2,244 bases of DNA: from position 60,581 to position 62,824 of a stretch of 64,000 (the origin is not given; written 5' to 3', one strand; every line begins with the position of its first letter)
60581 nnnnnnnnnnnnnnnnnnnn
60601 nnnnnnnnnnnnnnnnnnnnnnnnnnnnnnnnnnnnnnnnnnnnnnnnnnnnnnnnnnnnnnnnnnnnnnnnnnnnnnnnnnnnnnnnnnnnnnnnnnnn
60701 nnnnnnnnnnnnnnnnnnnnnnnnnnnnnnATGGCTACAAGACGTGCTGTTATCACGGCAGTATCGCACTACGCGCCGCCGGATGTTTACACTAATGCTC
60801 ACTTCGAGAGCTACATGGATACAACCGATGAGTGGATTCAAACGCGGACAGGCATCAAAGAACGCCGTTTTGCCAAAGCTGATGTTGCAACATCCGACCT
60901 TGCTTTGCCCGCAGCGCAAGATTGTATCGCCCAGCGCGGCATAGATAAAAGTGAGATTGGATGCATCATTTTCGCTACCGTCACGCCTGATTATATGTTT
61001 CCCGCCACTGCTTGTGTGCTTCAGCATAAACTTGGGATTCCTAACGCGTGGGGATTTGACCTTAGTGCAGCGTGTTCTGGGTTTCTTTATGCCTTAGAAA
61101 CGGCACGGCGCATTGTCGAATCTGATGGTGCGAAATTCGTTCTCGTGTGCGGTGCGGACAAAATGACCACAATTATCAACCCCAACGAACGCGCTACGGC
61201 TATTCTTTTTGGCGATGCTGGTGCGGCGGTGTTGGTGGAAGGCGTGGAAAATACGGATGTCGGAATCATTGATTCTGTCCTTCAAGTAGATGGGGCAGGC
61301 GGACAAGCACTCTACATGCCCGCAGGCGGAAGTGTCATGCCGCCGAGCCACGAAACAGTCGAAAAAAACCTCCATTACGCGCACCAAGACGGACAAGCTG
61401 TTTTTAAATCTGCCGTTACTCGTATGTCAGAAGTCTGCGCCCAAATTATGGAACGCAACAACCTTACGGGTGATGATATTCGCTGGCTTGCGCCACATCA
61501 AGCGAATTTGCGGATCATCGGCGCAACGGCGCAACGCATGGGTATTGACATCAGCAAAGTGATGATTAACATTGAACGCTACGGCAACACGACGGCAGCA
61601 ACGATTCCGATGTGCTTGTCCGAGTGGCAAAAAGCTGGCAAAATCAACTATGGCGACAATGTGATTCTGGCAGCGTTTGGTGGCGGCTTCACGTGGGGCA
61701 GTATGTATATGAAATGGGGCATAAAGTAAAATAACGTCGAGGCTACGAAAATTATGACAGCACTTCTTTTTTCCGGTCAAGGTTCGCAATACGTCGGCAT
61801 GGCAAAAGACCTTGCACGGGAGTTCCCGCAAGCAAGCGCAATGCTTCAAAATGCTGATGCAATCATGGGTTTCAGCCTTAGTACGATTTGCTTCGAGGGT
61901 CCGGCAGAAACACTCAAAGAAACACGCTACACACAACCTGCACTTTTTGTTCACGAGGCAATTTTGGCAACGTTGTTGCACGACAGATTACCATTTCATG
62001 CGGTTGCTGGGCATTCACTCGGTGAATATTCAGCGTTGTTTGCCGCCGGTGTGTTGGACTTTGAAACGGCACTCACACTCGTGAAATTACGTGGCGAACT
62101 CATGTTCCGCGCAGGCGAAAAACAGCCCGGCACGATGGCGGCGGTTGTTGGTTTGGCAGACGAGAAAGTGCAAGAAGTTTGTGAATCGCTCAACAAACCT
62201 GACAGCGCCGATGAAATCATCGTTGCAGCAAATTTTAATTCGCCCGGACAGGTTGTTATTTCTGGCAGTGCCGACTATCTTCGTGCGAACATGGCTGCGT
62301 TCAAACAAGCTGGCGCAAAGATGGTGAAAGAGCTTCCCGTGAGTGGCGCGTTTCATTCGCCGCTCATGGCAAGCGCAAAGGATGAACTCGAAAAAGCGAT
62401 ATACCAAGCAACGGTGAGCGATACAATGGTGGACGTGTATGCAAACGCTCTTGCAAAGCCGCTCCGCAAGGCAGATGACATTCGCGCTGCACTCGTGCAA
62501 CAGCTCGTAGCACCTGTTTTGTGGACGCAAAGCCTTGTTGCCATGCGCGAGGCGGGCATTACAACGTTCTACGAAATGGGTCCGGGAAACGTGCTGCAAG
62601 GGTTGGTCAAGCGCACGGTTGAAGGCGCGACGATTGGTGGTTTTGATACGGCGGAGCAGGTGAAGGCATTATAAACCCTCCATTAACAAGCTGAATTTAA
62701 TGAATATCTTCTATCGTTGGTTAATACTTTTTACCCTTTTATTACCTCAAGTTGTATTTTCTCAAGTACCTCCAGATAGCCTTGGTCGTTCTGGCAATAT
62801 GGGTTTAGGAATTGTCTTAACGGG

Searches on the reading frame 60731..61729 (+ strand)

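Call 50: search_protein_families(library=pfam, proteins=[window:60731-61729:+], max_evalue=0.00001)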
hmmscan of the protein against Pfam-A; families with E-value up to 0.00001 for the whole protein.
window:60731-61729:+ (332 aa): 4 families
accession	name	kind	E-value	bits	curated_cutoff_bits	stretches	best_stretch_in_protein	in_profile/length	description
PF08541.16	ACP_syn_III_C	-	1.4e-33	115.3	26.6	1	240-329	1-90/90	3-Oxoacyl-[acyl-carrier-protein (ACP)] synthase III C terminal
PF08545.16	ACP_syn_III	-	4e-26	91.1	24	1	109-188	1-80/80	3-Oxoacyl-[acyl-carrier-protein (ACP)] synthase III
PF00108.29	Thiolase_N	-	3.7e-08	33.5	26.4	1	38-152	7-122/260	Thiolase, N-terminal domain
PF00195.25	Chal_sti_synt_N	-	1.2e-06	28.6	27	1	44-169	89-221/225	Chalcone and stilbene synthases, N-terminal domain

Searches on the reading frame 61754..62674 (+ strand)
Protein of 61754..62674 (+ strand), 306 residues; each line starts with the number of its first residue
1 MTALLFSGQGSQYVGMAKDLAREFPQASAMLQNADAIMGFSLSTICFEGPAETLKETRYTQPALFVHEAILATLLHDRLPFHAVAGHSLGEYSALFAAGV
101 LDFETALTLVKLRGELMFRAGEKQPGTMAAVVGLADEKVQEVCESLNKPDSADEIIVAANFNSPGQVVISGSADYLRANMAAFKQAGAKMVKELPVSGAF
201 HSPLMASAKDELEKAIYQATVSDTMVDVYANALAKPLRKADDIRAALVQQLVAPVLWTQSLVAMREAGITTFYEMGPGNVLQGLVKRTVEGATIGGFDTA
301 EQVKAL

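Call 50: search_protein_families(library=pfam, proteins=[window:61754-62674:+], max_evalue=0.00001)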
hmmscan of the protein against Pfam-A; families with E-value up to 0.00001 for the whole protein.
window:61754-62674:+ (306 aa): 1 family
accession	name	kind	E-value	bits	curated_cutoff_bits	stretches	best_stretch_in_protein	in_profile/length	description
PF00698.26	Acyl_transf_1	-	3.9e-37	128.9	32.7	1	5-291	3-281/319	Acyl transferase domain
